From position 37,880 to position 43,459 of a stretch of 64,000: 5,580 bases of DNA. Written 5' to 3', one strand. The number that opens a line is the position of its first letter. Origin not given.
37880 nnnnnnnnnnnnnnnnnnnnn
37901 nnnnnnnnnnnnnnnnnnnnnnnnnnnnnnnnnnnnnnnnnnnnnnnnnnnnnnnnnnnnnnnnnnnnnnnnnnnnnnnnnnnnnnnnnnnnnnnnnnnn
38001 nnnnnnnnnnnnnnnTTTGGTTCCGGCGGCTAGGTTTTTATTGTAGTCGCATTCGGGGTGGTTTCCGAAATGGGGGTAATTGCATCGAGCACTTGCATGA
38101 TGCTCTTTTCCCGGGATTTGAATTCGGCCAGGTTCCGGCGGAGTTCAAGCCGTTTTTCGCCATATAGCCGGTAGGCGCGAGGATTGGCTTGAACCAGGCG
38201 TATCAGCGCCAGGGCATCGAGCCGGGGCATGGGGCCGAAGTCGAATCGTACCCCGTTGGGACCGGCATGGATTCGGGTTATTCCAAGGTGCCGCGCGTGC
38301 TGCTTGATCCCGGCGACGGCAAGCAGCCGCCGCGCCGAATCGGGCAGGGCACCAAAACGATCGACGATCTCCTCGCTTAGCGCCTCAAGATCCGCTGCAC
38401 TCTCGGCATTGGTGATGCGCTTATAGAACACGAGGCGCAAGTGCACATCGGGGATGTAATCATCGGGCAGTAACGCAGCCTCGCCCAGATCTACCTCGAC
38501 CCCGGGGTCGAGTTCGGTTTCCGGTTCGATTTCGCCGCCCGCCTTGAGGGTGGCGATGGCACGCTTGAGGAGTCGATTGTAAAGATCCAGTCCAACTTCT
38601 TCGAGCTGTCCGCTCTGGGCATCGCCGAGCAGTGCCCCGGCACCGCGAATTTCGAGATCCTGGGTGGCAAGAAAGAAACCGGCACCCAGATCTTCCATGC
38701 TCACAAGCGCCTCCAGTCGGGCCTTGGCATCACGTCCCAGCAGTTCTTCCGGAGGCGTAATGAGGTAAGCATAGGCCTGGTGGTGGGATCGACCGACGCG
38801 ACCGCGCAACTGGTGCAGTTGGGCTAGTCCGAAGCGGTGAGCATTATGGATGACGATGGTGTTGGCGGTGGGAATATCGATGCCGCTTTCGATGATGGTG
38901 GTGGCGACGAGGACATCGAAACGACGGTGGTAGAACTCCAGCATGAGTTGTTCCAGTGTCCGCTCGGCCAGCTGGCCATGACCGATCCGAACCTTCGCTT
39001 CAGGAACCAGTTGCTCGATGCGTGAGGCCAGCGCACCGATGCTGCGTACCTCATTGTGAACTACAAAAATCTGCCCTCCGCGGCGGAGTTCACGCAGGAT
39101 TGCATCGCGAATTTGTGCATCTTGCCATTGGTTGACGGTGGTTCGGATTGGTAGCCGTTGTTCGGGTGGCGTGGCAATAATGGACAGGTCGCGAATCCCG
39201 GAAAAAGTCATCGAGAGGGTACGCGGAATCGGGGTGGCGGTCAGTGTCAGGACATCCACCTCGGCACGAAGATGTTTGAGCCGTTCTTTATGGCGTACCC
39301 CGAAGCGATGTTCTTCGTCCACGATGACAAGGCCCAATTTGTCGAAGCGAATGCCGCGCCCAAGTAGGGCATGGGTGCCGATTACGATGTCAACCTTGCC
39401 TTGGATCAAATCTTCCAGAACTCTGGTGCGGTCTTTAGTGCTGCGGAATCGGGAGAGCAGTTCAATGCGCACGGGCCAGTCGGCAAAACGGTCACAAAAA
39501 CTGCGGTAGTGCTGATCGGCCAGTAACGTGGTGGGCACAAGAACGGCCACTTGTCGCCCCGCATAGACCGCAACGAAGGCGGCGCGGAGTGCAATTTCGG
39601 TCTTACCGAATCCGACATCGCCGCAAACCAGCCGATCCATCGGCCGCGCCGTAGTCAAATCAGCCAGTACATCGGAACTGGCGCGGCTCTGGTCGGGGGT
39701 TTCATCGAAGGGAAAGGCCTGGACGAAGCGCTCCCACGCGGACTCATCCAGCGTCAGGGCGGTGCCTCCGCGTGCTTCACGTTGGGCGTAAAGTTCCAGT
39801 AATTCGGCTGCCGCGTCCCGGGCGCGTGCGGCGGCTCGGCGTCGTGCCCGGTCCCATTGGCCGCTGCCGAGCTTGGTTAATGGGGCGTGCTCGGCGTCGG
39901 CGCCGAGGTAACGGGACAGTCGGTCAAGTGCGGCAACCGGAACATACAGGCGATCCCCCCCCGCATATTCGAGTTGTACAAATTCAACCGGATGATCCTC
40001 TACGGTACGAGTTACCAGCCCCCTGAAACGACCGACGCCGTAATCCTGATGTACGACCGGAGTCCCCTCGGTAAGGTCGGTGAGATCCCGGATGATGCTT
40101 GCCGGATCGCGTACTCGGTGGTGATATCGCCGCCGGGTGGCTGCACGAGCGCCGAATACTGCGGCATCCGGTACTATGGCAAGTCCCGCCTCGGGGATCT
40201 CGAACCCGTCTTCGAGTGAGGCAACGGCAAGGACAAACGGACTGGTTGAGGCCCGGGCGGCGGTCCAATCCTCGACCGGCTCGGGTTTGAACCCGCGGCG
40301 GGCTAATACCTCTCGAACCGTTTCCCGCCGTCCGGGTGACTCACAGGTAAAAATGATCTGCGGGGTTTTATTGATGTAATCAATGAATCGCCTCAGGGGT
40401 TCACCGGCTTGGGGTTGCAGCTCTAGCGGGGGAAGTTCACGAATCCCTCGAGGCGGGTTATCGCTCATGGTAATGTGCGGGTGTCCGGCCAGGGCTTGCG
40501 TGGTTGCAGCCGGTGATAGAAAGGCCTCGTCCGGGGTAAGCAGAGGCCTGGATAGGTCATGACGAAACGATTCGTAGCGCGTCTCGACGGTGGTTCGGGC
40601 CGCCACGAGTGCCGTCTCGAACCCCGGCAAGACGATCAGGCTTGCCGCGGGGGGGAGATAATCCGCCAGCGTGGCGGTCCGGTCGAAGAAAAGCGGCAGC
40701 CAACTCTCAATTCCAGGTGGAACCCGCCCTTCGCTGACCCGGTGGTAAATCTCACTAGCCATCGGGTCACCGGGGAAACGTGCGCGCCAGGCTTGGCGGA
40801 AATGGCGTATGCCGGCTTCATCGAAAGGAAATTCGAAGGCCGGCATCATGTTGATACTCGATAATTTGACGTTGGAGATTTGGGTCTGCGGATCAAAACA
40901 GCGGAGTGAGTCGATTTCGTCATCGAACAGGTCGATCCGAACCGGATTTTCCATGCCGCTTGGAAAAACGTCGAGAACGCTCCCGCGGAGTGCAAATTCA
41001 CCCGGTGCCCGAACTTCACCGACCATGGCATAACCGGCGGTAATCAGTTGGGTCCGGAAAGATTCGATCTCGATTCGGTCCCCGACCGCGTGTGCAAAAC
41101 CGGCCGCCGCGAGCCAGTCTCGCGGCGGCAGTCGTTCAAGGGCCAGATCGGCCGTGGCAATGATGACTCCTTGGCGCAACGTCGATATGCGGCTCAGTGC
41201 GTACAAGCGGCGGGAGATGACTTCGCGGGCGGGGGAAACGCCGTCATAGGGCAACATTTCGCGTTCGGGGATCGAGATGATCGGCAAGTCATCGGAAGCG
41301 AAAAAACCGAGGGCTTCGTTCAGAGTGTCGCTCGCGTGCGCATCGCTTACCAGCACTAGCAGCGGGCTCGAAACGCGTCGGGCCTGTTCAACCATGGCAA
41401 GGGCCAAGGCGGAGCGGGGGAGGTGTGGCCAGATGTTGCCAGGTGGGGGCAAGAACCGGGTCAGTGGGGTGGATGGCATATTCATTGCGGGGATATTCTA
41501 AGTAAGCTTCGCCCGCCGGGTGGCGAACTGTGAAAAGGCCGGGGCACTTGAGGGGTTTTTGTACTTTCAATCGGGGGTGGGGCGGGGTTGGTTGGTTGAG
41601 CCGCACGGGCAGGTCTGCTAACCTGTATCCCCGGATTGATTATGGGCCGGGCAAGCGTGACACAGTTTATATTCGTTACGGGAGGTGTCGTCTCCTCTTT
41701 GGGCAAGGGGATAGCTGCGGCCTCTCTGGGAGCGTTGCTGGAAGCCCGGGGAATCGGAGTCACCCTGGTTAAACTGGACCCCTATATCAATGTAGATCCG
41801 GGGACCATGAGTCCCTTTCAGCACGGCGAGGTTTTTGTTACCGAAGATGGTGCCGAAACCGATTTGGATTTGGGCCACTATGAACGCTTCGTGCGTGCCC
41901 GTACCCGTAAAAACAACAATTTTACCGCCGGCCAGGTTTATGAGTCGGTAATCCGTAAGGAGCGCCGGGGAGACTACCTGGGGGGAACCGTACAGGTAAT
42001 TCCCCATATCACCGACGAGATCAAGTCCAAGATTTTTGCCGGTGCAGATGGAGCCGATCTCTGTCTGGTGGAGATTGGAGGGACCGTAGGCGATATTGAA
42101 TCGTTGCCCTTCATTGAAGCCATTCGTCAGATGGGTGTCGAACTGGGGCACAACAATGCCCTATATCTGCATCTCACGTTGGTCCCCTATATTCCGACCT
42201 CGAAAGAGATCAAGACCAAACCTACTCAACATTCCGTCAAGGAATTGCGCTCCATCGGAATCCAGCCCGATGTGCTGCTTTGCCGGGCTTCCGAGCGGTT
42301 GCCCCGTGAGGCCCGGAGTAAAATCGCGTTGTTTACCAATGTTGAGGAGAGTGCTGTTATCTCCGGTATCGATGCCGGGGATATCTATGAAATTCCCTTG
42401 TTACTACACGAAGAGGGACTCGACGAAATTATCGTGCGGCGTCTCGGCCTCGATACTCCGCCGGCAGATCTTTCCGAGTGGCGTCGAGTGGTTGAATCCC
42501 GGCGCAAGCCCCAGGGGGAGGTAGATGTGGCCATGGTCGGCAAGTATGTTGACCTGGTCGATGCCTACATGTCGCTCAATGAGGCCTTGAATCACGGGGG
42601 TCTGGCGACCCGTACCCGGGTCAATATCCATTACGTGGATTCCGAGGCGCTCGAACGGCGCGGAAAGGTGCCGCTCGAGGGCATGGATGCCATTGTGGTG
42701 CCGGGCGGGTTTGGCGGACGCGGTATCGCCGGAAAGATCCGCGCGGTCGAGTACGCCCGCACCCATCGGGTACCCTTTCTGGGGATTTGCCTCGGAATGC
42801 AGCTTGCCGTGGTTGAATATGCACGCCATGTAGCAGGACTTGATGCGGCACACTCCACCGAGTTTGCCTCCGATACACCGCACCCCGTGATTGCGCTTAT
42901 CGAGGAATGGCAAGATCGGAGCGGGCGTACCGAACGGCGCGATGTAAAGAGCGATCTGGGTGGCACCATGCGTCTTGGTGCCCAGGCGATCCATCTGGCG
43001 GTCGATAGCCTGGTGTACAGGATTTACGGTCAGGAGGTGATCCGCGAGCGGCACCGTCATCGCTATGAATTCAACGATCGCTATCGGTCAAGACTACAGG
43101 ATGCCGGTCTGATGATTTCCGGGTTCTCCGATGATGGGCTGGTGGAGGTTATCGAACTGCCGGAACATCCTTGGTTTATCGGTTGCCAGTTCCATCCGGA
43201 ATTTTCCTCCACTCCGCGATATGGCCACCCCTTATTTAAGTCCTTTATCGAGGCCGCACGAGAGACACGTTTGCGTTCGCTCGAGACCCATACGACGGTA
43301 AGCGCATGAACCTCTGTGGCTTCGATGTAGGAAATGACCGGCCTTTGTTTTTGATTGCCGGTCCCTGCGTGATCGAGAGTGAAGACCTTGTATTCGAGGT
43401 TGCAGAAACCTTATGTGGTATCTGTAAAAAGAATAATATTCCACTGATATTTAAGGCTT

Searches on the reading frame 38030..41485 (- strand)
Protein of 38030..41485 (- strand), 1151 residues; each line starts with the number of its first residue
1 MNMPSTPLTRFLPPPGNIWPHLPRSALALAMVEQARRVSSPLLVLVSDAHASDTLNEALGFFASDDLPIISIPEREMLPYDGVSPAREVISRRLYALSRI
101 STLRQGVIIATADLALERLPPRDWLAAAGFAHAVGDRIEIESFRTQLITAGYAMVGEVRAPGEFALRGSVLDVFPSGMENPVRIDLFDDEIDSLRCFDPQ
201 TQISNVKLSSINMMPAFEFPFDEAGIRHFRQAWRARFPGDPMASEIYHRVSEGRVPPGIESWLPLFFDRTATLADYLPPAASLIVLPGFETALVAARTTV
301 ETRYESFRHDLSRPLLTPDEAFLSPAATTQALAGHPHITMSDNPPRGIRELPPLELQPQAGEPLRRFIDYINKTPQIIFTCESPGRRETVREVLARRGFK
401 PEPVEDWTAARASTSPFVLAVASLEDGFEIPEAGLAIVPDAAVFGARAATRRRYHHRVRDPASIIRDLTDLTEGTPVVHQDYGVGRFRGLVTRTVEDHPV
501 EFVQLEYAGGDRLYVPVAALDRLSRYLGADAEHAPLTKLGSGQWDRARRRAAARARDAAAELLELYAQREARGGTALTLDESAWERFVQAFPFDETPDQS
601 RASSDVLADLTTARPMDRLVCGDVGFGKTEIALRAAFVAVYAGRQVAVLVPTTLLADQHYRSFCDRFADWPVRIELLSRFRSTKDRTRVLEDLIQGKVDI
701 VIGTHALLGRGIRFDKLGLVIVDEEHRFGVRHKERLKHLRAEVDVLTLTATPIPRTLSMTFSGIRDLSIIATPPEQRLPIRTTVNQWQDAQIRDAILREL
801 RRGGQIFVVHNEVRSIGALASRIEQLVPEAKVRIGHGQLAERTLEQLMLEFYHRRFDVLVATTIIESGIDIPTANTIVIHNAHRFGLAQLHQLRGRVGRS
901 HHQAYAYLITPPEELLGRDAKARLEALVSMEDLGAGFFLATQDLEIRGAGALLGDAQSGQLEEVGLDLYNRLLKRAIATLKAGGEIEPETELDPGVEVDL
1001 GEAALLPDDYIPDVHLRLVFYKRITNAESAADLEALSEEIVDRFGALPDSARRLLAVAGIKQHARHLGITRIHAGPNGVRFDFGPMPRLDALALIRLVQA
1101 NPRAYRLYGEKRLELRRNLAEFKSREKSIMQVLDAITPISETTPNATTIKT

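Call 43: search_protein_families(library=pfam, proteins=[window:38030-41485:-], max_evalue=0.000001)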
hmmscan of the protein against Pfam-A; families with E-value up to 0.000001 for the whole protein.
window:38030-41485:- (1151 aa): 7 families
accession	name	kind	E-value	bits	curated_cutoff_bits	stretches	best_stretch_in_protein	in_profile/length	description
PF03461.20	TRCF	-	8.6e-26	90.6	25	1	1003-1090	4-91/95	TRCF domain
PF00270.35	DEAD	-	5.9e-23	81.9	26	1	596-757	1-164/167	DEAD/DEAH box helicase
PF00271.37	Helicase_C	-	1e-22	80.9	23.5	1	796-900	6-109/110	Helicase conserved C-terminal domain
PF17757.6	UvrB_inter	-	2.9e-22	79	22.9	1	134-219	5-91/91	UvrB interaction domain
PF02559.22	CarD_TRCF_RID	-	2.6e-17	63.1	23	1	471-526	1-56/57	CarD-like/TRCF RID domain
PF21132.2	MFD_D3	-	7e-15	55.2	21.8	1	375-438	7-68/73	MFD, D3 domain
PF04851.21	ResIII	-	6.3e-08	33.1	22.5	1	597-752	6-162/164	Type III restriction enzyme, res subunit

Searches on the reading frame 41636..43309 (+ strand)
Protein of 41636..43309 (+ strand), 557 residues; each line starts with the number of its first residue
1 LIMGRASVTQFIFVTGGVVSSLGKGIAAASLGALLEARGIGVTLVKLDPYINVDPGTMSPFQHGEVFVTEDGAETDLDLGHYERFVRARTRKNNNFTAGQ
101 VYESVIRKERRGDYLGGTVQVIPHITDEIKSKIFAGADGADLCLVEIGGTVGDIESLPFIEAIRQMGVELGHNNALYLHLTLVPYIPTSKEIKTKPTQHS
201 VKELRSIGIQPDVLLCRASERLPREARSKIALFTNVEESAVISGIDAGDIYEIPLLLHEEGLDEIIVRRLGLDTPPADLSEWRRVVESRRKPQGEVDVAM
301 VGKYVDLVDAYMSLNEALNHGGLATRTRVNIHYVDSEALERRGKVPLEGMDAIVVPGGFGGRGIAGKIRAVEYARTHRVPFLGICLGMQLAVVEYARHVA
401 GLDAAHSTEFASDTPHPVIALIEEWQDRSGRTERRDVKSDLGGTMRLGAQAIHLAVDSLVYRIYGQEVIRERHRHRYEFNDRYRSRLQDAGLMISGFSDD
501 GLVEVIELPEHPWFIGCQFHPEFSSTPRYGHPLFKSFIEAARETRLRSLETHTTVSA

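Call 43: search_protein_families(library=pfam, proteins=[window:41636-43309:+], max_evalue=0.000001)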
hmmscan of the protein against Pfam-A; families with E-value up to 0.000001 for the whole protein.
window:41636-43309:+ (557 aa): 3 families
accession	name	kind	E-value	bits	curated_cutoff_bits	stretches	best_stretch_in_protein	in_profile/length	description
PF06418.20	CTP_synth_N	-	5.4e-124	413.3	26.1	1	10-272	1-265/265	CTP synthase N-terminus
PF00117.34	GATase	-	3.6e-38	131.6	22.8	1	307-539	2-189/190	Glutamine amidotransferase class-I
PF07722.19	Peptidase_C26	-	1.2e-10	42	20.5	1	371-522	98-219/219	Peptidase C26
